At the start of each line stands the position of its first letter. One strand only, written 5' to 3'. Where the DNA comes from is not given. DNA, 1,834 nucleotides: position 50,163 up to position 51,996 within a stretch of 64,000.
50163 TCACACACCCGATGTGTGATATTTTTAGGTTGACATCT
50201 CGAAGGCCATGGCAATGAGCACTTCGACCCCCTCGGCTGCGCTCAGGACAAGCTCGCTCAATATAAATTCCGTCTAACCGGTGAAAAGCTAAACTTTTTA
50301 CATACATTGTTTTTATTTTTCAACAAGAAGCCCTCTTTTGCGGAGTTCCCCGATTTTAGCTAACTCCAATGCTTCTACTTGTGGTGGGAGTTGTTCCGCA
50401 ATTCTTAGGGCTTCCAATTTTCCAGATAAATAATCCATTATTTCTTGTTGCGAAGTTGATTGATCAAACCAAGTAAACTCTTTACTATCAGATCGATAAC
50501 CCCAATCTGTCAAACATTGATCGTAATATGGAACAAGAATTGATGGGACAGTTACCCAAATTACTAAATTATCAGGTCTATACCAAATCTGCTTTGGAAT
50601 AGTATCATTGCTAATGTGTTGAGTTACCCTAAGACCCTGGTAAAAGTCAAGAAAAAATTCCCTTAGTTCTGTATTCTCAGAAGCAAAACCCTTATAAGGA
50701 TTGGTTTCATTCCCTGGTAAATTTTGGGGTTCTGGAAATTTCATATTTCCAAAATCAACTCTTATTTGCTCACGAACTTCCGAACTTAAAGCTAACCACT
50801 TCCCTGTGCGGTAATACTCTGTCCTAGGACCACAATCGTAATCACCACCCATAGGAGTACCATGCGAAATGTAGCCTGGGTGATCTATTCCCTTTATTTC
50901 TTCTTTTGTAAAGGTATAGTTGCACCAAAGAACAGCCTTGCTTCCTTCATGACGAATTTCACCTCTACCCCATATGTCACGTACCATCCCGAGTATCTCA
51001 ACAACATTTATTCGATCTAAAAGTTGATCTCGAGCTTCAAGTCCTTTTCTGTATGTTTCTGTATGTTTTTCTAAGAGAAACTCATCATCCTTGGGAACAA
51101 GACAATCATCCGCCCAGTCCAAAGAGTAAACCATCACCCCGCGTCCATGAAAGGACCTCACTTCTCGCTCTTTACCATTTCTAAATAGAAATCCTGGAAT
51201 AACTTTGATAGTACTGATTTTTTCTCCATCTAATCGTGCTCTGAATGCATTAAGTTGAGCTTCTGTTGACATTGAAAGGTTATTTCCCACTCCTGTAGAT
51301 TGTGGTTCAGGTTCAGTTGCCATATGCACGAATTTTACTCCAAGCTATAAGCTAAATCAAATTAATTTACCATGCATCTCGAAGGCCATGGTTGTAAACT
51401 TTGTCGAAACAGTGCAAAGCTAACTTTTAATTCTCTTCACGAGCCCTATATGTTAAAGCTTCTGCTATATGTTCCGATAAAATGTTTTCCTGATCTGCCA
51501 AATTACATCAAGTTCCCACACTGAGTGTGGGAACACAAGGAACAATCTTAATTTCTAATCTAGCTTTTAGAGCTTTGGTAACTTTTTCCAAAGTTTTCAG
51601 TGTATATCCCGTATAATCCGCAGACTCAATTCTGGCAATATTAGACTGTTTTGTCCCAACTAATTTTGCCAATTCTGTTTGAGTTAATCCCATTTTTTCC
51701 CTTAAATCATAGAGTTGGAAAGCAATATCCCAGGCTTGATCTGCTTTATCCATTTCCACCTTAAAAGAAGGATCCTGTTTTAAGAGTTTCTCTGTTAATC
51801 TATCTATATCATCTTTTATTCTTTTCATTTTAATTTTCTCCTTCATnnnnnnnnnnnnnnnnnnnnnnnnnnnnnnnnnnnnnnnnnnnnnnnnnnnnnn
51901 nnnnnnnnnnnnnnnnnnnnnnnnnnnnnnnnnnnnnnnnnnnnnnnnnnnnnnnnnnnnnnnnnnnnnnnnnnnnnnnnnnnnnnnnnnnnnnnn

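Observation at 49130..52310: Array of three repeat-bounded cassettes ending in the 3' end of comM: candidate mobile/defence hotspot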

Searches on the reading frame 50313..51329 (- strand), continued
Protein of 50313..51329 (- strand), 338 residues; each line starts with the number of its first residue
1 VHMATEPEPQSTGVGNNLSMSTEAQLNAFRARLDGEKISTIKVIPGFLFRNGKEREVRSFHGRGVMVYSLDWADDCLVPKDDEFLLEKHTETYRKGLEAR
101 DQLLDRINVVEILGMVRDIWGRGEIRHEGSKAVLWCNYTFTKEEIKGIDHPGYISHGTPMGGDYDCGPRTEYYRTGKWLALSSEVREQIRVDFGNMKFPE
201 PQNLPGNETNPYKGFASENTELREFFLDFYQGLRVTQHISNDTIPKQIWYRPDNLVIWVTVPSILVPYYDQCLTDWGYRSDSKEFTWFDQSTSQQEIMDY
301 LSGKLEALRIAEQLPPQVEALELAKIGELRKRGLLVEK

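Call 112: fold_search(model_id=the predicted structure, library=pdb)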
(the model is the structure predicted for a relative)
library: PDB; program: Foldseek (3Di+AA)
matches with E <= 10: 513; with E <= 0.001: 0
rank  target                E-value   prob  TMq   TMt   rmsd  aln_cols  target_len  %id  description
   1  5t99_A                2.0e-01  0.06  0.06  0.03  19.2        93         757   11  Crystal structure of BuGH2Awt in complex with Galactoisofagomine (released 2017-09-13)
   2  5t98_B                2.2e-01  0.07  0.07  0.04  18.2        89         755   13  Crystal structure of BuGH2Awt (released 2017-09-13)
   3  3ac0_A                2.2e-01  0.06  0.05  0.02  18.8        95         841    4  Crystal structure of Beta-glucosidase from Kluyveromyces marxianus in complex with glucose (released 2010-08-11)
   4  5t98_A                2.3e-01  0.08  0.07  0.04  18.2        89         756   13  Crystal structure of BuGH2Awt (released 2017-09-13)
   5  3abz_B                2.8e-01  0.05  0.05  0.03  18.8        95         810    4  Crystal structure of Se-Met labeled Beta-glucosidase from Kluyveromyces marxianus (released 2010-08-11)
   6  3ac0_B                3.3e-01  0.04  0.05  0.03  18.9        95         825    4  Crystal structure of Beta-glucosidase from Kluyveromyces marxianus in complex with glucose (released 2010-08-11)
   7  3ac0_D                4.2e-01  0.04  0.05  0.02  18.7        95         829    4  Crystal structure of Beta-glucosidase from Kluyveromyces marxianus in complex with glucose (released 2010-08-11)
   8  4rsu_C                4.8e-01  0.04  0.05  0.10  20.1        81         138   15  Crystal structure of the light and hvem complex (released 2015-02-04)
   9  3ac0_C                5.1e-01  0.04  0.05  0.02  18.8        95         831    4  Crystal structure of Beta-glucosidase from Kluyveromyces marxianus in complex with glucose (released 2010-08-11)
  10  3abz_D                5.1e-01  0.04  0.05  0.02  18.8        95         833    4  Crystal structure of Se-Met labeled Beta-glucosidase from Kluyveromyces marxianus (released 2010-08-11)
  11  3isy                  5.1e-01  0.03  0.05  0.11  20.3        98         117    7  Crystal structure of an intracellular proteinase inhibitor (ipi, bsu11130) from bacillus subtilis at 2.61 A resolution (released 2009-09-15)
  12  9m53_A                5.4e-01  0.06  0.06  0.05  11.1        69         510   12  Crystal structure of 1L-myo-inositol 1-phosphate synthase 1 from Oryza sativa (released 2026-02-04)
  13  3abz_C                5.4e-01  0.04  0.05  0.02  18.8        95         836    4  Crystal structure of Se-Met labeled Beta-glucosidase from Kluyveromyces marxianus (released 2010-08-11)
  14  6d50_A                5.4e-01  0.03  0.07  0.03  21.9        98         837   13  Bacteroides uniforms beta-glucuronidase 2 bound to D-glucaro-1,5-lactone (released 2018-10-17)
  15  6ngg_B                6.9e-01  0.07  0.07  0.20  17.4        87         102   13  Crystal structure of human CD160 V58M mutant (released 2019-07-03)
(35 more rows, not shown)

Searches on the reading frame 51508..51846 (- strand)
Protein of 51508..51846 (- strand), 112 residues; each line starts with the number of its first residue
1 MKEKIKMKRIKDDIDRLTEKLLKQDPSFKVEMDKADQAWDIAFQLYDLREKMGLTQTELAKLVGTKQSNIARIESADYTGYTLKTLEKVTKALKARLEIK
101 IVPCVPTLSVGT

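Call 6: search_protein_families(library=pfam, proteins=[window:51508-51846:-], max_evalue=0.1)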
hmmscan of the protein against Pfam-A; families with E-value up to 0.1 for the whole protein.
window:51508-51846:- (112 aa): 12 families
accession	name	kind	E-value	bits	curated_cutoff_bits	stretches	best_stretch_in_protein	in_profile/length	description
PF01381.28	HTH_3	-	1.8e-10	41.1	23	1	45-95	1-50/55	Helix-turn-helix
PF13744.12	HTH_37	-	9.6e-07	29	27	1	40-101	18-79/80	Helix-turn-helix domain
PF13560.12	HTH_31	-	2.1e-06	28.4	27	1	42-78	3-39/64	Helix-turn-helix domain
PF13443.12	HTH_26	-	1.3e-05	25.7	22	1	48-97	5-54/63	Cro/C1-type HTH DNA-binding domain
PF12844.13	HTH_19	-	0.00019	21.7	30.2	1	45-86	4-44/64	Helix-turn-helix domain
PF17762.8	HTH_ParB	-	0.0017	18.9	22.6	1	41-71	8-38/102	ParB HTH domain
PF20432.4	Xre-like-HTH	-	0.0049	17.6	25.8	1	48-72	18-42/63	Antitoxin Xre-like helix-turn-helix domain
PF13545.12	HTH_Crp_2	-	0.0058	17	27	0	49-73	18-42/70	Crp-like helix-turn-helix domain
PF13413.12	HTH_25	-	0.0091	16.2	24.6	1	45-79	2-36/62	Helix-turn-helix domain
PF01047.28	MarR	-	0.018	15.4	24.6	1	45-73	9-37/59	MarR family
PF14064.11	HmuY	-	0.033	14.7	27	1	29-79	20-65/157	HmuY protein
PF22495.2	HTH_92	-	0.04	13.7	27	1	47-75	2-30/45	RsaL-like HTH domain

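Call 7: search_protein_families(library=padloc, proteins=[window:51508-51846:-], max_evalue=0.1)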
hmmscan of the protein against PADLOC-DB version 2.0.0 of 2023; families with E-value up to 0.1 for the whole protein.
window:51508-51846:- (112 aa): 14 families
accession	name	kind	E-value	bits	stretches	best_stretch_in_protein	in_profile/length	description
PDLC02926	HTH_VI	-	3.9e-07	28.3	1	45-98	6-58/92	-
PDLC04760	PDC-M64C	-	2.4e-06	25.9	1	33-97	19-82/93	-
PDLC04142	capH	-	8e-06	24.9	1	45-97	11-62/103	capH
PDLC03951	RmrA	-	5.1e-05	20.4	1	44-96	12-63/400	-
PDLC04758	PDC-M64B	-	5.5e-05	21.6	1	37-97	27-86/123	-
PDLC03953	RmrA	-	0.00012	19.5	1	45-94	10-58/373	-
PDLC04762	PDC-M64C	-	0.00016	19.7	1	25-96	15-82/97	-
PDLC04759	PDC-M64B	-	0.00024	19.2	1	37-93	23-78/135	-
PDLC03949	RmrA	-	0.0013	15.6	1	49-96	11-57/363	-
PDLC03665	Control_protein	-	0.0019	16.4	1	44-94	12-62/77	control protein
PDLC03952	RmrA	-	0.0031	14.4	1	42-95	24-76/395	-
PDLC04757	PDC-M64B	-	0.0091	14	1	36-96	25-84/128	-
PDLC02029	Cas3d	-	0.011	11.9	1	22-88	621-688/758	-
PDLC03536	REase_II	-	0.024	12.3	1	44-95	14-64/237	Type II restriction enzyme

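Call 65: search_protein_families(library=ncbifam, proteins=[window:51508-51846:-], max_evalue=0.001)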
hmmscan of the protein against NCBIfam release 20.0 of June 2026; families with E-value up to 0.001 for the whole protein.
window:51508-51846:- (112 aa): 7 families
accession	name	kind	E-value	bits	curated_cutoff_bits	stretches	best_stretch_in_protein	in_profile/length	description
TIGR03070.1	couple_hipB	subfamily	1.6e-07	31.1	71.65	1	40-93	2-54/58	type II toxin-antitoxin system Y4mF family antitoxin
NF007271.0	PRK09726.1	equivalog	1.9e-07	31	79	1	41-97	13-68/88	type II toxin-antitoxin system antitoxin HipB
TIGR02612.1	mob_myst_A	hypoth_equivalog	7.2e-07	29.2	122.6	1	47-103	32-89/150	mobile mystery protein A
TIGR00270.2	TIGR00270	equivalog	1.3e-05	25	110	1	46-97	81-131/159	multiprotein bridging factor aMBF1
TIGR03830.1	CxxCG_CxxCG_HTH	subfamily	2.3e-05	24.2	61.8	1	42-78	67-103/127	type II TA system antitoxin MqsA family protein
NF041951.1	phage_RstR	subfamily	4e-05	23.8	80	1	43-94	5-55/108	RstR family transcriptional repressor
NF003055.0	PRK03975.1-2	equivalog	0.0004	20.2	122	1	40-75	12-46/140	putative transcriptional regulator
